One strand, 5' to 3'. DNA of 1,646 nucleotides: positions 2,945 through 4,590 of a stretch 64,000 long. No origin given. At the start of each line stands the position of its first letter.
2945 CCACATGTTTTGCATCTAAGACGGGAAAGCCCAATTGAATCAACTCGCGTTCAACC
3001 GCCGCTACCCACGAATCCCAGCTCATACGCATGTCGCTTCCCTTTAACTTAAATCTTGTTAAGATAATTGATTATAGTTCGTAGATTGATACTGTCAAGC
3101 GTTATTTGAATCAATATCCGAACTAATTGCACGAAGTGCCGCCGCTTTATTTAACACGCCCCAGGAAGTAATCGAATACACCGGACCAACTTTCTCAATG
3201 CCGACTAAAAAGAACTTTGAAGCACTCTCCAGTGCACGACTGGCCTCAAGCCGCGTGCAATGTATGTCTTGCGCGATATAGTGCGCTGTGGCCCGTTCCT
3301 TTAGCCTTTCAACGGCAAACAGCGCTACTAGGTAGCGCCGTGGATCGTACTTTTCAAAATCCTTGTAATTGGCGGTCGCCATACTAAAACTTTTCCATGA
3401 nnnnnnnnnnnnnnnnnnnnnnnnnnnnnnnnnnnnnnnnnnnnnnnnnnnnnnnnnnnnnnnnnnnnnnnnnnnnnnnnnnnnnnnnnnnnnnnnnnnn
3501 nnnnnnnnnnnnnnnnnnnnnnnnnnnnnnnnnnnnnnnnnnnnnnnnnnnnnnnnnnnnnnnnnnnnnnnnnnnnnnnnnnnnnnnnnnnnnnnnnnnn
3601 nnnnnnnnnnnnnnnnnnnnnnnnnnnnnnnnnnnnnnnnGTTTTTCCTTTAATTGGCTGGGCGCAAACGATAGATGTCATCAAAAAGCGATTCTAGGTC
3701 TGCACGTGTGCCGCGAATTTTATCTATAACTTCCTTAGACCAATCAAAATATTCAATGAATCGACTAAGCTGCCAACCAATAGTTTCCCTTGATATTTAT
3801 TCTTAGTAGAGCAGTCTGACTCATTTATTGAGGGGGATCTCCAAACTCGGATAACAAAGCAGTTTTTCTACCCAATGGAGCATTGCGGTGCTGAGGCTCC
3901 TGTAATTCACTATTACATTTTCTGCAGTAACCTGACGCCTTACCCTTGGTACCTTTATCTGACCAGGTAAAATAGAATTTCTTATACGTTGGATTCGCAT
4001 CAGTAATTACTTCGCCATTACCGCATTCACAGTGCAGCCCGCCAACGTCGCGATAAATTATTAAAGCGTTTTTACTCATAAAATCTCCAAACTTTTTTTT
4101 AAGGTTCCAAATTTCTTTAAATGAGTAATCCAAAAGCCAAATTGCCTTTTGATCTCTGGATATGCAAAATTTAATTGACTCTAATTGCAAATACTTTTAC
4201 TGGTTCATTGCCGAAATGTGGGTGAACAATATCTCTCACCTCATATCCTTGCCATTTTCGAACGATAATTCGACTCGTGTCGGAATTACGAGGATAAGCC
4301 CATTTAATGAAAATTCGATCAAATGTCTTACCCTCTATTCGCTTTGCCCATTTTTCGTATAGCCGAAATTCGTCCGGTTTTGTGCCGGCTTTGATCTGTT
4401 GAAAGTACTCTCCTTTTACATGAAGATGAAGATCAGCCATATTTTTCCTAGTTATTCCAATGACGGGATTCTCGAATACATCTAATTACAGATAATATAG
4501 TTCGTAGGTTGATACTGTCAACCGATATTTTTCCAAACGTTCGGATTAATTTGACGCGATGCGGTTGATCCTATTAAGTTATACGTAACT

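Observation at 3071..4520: Duplicated 30-bp consensus sigma70 promoter module driving successive minus-strand small-gene operons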

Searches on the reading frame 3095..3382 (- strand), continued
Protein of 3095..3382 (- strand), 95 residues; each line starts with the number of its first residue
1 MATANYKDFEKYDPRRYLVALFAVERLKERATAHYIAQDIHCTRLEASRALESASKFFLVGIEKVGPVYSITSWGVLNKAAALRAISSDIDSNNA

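Call 65: search_protein_families(library=pfam, alignment_id=A1, max_evalue=1)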
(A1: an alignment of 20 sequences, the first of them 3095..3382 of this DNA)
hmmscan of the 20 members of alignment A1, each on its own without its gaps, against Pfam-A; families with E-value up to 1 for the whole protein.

A. member 1, window:3095-3382:- (95 aa): 0 families

B. families by the number of members that match (of 20 scanned): 13 families
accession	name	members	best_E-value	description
PF09048.16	Cro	4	0.00024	Cro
PF24218.1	DUF7437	3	0.0035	Family of unknown function (DUF7437)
PF08222.17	HTH_CodY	3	0.043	CodY helix-turn-helix domain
PF25213.1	HVO_A0261_N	1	0.0025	HVO_A0261 N-terminal domain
PF09904.15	HTH_43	1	0.0046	Winged helix-turn helix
PF09450.16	DUF2019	1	0.07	Domain of unknown function (DUF2019)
PF01718.22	Orbi_NS1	1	0.072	Orbivirus non-structural protein NS1, or hydrophobic tubular protein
PF12896.12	ANAPC4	1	0.1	Anaphase-promoting complex, cyclosome, subunit 4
PF13545.12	HTH_Crp_2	1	0.11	Crp-like helix-turn-helix domain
PF22375.1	Lgt1_N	1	0.14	Glucosyltransferase Lgt1, N-terminal domain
PF14784.11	ECSIT_C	1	0.16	C-terminal domain of the ECSIT protein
PF02277.22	DBI_PRT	1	0.16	Phosphoribosyltransferase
PF25131.1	bL9m_N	1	0.57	Large ribosomal subunit protein bL9m N-terminal domain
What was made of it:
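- Closest known: Phage Cro/CI-type repressors with operators overlapping promoters. Same: Four p95 homologues give weak Pfam Cro hits (best E 2.4e-4, call 65).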

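Call 76: find_encoding_contigs(protein=P0070, flank=10000, max_places=2)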
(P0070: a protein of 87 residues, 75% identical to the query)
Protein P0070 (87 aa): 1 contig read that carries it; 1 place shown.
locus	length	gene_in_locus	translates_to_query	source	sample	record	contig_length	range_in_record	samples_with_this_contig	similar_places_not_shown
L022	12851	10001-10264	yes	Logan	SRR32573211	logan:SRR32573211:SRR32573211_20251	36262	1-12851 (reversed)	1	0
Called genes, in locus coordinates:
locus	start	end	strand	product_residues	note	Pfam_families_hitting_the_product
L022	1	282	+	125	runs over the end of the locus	PF01850:PIN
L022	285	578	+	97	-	-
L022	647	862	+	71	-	-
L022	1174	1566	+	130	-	-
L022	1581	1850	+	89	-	-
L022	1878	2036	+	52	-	-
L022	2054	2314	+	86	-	-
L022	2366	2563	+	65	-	-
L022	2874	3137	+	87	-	-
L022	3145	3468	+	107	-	-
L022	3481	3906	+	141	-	-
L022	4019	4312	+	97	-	-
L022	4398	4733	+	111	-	-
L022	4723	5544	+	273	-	PF19502:DUF6036, PF18790:KfrB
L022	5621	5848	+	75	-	-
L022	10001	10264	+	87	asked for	-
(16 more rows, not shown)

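Call 87: get_annotated_region(hit=H39, flank=1500)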
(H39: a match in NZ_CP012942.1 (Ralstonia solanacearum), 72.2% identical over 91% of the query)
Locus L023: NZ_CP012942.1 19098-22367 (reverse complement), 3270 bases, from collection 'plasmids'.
description: Ralstonia solanacearum strain UW163 plasmid pUW163b, complete sequence
organism: Ralstonia solanacearum (NCBI taxid 305)
taxonomy: Bacteria; Pseudomonadota; Betaproteobacteria; Burkholderiales; Burkholderiaceae; Ralstonia; Ralstonia solanacearum
host: -; source: plantain,cell culture; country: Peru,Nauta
typing (MOB-suite, as given by PLSDB): non-mobilizable
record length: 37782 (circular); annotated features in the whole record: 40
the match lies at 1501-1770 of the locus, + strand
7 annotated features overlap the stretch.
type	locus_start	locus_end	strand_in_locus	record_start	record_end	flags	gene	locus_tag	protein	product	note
CDS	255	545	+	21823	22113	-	-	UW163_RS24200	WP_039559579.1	H-NS histone family protein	-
CDS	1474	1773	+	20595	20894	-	-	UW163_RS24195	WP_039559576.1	hypothetical protein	-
CDS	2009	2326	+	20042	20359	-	-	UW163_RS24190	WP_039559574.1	hypothetical protein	-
CDS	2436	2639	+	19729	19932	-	-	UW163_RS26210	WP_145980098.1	hypothetical protein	-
CDS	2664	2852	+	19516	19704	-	-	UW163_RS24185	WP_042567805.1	hypothetical protein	-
CDS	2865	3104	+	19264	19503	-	-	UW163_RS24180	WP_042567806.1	hypothetical protein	-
CDS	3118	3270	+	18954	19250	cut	-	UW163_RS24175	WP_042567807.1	hypothetical protein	-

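Call 88: get_annotated_region(hit=H41, flank=1500)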
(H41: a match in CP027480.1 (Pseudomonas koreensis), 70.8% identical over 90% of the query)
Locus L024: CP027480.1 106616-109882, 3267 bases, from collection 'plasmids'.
description: Pseudomonas koreensis strain P19E3 plasmid p3, complete sequence
organism: Pseudomonas koreensis (NCBI taxid 198620)
taxonomy: Bacteria; Pseudomonadota; Gammaproteobacteria; Pseudomonadales; Pseudomonadaceae; Pseudomonas; Pseudomonas koreensis
host: -; source: Cultured bacterium isolated from environment,Origanum marjorana; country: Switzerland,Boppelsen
typing (MOB-suite, as given by PLSDB): non-mobilizable; mating-pair formation MPF_F
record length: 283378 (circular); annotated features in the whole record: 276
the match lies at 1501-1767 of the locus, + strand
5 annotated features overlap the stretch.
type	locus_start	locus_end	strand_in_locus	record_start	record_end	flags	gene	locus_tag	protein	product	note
CDS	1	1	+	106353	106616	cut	-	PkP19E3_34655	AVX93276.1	hypothetical protein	-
CDS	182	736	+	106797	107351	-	-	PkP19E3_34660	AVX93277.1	hypothetical protein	-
CDS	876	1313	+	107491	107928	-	-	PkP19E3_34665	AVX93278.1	hypothetical protein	-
CDS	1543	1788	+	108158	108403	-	-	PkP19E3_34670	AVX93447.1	hypothetical protein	-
CDS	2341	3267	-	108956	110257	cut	-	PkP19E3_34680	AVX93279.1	ISL3-like element IS1411 family transposase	-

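Call 89: get_annotated_region(hit=H43, flank=1500)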
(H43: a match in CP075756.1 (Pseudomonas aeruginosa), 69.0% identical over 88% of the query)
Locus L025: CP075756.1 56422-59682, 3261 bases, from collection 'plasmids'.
description: Pseudomonas aeruginosa strain PaLo553 plasmid pPALO553, complete sequence
organism: Pseudomonas aeruginosa (NCBI taxid 287)
taxonomy: Bacteria; Pseudomonadota; Gammaproteobacteria; Pseudomonadales; Pseudomonadaceae; Pseudomonas; Pseudomonas aeruginosa
host: -; source: Homo sapiens,Cell culture; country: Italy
typing (MOB-suite, as given by PLSDB): non-mobilizable
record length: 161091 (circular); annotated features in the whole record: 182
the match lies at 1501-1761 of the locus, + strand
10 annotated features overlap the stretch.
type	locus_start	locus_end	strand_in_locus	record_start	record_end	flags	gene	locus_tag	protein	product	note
CDS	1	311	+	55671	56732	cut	-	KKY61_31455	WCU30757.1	hypothetical protein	-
CDS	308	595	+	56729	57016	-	-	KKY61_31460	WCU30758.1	hypothetical protein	-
CDS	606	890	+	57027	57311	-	-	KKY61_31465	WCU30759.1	hypothetical protein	-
CDS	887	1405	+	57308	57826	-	-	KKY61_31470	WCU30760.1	hypothetical protein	-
CDS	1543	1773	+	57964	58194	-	-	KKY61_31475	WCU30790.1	hypothetical protein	-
CDS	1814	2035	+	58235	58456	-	-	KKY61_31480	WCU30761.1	hypothetical protein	-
CDS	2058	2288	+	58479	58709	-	-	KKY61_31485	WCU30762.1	hypothetical protein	-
CDS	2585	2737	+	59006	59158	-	-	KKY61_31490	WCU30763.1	hypothetical protein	-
CDS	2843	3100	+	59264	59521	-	-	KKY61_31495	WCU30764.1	hypothetical protein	-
CDS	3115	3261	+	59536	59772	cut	-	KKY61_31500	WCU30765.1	hypothetical protein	-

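Call 93: search_protein_representatives(alignment_id=A1)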
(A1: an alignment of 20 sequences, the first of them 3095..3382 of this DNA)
Query: 20 sequences, 88 profile positions. Proteins with E-value up to 0.001 (for the whole library): 50; up to 1e-10: 21; up to 1e-30: 1. The best 50 are listed.
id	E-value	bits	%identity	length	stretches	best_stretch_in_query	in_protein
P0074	2.0e-31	124.3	-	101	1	5-84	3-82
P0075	1.7e-28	115.0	-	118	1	4-82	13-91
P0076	3.9e-28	113.8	-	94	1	4-87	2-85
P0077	7.8e-28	112.8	-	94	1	5-87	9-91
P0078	1.7e-27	111.8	-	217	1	3-84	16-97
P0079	5.6e-26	106.9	-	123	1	4-86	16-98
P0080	5.4e-25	103.7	-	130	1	5-84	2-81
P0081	1.6e-24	102.3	-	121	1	2-86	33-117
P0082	6.6e-23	97.1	-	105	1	3-86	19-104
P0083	5.3e-22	94.2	-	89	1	2-82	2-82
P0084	6.8e-22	93.8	-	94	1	5-82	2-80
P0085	3.2e-21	91.6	-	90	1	5-84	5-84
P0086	1.4e-20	89.6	-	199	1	5-83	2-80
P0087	2.0e-20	89.1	-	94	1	3-82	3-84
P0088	5.3e-20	87.7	-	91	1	5-84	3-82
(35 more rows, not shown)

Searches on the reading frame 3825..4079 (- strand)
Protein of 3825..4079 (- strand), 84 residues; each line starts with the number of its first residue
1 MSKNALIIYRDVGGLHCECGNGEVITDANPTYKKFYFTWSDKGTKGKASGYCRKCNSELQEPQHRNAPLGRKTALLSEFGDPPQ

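Call 8: search_protein_families(library=pfam, proteins=[window:3825-4079:-], max_evalue=0.01)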
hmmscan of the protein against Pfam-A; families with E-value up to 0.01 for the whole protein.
window:3825-4079:- (84 aa): 0 families

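Call 85: search_protein_families(library=ncbifam, proteins=[window:3825-4079:-], max_evalue=0.001)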
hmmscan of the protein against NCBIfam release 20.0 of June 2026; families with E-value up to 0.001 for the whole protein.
window:3825-4079:- (84 aa): 0 families
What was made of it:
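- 3401..4079 (-): Two further small genes of the copy-2 operon: an 84-aa Cys-rich protein (3825-4079) and a 79-aa protein (3401-3640), with a 184-nt ORF-free gap between them. No family hits (calls 8, 85).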

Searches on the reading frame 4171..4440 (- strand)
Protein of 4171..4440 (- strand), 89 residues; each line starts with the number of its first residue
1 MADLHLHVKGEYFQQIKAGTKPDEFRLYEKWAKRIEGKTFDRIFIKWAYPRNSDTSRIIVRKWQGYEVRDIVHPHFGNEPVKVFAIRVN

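Call 8: search_protein_families(library=pfam, proteins=[window:4171-4440:-], max_evalue=0.01)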
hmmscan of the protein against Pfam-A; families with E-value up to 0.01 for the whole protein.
window:4171-4440:- (89 aa): 1 family
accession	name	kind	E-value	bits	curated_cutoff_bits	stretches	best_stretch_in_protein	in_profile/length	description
PF03831.20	YjdM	-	0.009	16.3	23.2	0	6-45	21-61/69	PhnA domain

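Call 12: find_encoding_contigs(protein=window:4171-4440:-, flank=10000, max_places=10)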
Protein window:4171-4440:- (89 aa): 1 contig read that carries it; 1 place shown.
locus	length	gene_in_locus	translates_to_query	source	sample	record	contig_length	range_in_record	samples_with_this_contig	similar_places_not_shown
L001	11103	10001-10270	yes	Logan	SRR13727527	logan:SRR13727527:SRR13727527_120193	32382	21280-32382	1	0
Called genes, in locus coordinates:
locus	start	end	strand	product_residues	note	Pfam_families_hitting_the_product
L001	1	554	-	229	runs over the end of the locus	-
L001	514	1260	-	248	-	PF00563:EAL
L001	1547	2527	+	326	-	-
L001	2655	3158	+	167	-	-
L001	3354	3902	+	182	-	-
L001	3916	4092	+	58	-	-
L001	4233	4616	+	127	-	-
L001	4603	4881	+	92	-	-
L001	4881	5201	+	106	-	-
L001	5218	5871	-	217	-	-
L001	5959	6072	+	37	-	-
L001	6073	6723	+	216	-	-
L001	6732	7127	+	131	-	-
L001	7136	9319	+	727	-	-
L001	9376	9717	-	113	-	-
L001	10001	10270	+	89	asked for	-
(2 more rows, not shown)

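Call 15: find_homologous_proteins(query=window:4171-4440:-)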
Query window:4171-4440:- (89 aa): 35 proteins with E <= 0.001 among 35 candidates.
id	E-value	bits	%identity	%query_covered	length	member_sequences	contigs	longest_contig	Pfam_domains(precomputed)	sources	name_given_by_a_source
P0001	1.5e-55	203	100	100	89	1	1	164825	-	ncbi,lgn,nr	ncbi:MAG: hypothetical protein Q7K26_01380 [bacterium]|nr:hypothetical protein [bacterium]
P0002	2.2e-36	142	71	100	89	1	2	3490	-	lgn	-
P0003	1.8e-35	139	71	100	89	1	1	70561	-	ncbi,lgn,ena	-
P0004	3.9e-35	138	70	100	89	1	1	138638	-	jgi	jgi:ASC-1-like (ASCH) protein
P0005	9.9e-35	137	70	100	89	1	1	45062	-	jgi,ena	-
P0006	3.5e-34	135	69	100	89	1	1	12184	-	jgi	jgi:ASC-1-like (ASCH) protein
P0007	3.9e-34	135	69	100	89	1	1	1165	-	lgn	-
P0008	4.9e-34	134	71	100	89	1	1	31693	-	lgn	-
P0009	1.0e-33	133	70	100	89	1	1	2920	-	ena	-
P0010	3.5e-33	132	66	100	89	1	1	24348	-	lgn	-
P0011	5.0e-33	131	69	100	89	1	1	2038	-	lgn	-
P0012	7.1e-33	131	69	100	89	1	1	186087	-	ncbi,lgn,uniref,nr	ncbi:ASCH domain-containing protein [Solimicrobium silvestre]|uniref:ASCH domain-containing protein 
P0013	7.7e-33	130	66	100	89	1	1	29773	-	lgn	-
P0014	1.8e-32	129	65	100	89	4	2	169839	-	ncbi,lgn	-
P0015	2.2e-32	129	69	100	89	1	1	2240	-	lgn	-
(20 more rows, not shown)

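Call 16: find_encoding_contigs(protein=P0003, flank=6000, max_places=3)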
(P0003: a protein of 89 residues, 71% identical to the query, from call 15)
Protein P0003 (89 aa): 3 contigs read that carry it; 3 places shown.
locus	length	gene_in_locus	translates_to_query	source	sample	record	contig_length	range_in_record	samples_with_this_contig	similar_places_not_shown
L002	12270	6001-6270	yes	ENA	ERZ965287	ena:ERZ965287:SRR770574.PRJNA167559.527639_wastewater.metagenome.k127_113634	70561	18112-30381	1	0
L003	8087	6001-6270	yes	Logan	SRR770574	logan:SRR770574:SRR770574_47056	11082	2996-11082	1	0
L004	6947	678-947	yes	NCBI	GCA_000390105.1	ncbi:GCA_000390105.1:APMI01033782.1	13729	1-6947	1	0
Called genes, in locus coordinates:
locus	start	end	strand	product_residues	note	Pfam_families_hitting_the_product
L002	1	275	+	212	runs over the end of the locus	-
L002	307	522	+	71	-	-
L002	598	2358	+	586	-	PF13857:Ank_5 (faint), PF00023:Ank (faint), PF12796:Ank_2, PF13637:Ank_4 (faint)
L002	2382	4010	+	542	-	-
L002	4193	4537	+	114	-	-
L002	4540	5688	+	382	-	PF26125:AcrVA2-like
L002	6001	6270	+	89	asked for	-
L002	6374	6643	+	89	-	-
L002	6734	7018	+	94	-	-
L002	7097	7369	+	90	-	-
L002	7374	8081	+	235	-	-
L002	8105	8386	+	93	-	-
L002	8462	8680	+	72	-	-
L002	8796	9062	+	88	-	-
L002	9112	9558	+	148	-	-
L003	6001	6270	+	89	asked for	-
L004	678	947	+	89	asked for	-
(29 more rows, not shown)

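Call 17: find_encoding_contigs(protein=P0004, flank=6000, max_places=3)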
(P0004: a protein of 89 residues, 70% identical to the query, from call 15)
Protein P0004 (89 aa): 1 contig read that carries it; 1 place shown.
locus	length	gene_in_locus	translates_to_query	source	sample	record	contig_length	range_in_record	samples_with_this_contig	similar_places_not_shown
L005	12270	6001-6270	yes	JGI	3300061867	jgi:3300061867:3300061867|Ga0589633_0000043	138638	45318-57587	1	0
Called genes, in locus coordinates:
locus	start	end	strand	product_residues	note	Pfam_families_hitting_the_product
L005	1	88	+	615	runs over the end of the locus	-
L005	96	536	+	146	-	-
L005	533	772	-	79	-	-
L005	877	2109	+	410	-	PF06666:DUF1173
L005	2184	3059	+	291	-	PF01223:Endonuclease_NS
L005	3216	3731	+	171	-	-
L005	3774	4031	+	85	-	-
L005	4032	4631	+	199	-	-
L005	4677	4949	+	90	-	-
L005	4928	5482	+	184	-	-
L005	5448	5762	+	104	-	-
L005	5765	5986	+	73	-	-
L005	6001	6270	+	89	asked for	-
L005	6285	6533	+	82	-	-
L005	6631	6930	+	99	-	-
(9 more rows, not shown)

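Call 18: find_encoding_contigs(protein=P0012, flank=6000, max_places=3)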
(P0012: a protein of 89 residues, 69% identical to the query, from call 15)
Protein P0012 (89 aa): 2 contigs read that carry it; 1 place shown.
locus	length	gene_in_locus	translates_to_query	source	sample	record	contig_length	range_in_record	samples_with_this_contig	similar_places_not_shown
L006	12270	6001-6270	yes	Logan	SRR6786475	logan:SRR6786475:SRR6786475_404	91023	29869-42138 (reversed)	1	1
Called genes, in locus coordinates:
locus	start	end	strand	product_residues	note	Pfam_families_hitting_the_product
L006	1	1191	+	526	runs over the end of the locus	PF00117:GATase, PF07722:Peptidase_C26, PF02540:NAD_synthase, PF00958:GMP_synt_C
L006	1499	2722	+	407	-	PF13356:Arm-DNA-bind_3, PF22022:Phage_int_M, PF00589:Phage_integrase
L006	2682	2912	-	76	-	PF05930:Phage_AlpA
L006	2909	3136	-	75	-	-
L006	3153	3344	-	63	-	-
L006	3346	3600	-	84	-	-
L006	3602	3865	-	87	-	-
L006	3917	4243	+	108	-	-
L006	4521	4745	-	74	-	-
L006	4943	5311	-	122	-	-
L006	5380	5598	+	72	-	PF14549:P22_Cro (weak)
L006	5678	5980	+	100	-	PF05269:Phage_CII (weak)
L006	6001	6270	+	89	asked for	-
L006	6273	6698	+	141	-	-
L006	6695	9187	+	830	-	PF13155:Toprim_2 (faint), PF19263:DUF5906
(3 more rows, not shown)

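Call 19: find_encoding_contigs(protein=P0014, flank=6000, max_places=3)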
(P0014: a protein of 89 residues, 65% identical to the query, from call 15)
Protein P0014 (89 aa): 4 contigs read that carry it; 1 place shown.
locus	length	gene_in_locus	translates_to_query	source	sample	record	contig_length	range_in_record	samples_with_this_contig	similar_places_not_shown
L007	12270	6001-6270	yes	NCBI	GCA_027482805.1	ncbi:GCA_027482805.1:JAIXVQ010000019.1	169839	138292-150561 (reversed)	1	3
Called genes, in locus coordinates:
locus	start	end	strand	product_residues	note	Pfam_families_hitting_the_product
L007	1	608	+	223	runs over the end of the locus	PF00589:Phage_integrase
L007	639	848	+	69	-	-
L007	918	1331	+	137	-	-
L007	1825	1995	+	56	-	-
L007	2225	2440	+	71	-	-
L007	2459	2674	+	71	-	-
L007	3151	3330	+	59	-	-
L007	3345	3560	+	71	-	-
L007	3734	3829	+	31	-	-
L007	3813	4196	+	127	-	-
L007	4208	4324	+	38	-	-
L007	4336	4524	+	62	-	-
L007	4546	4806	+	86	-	-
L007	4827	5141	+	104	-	-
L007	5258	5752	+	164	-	-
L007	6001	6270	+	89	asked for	-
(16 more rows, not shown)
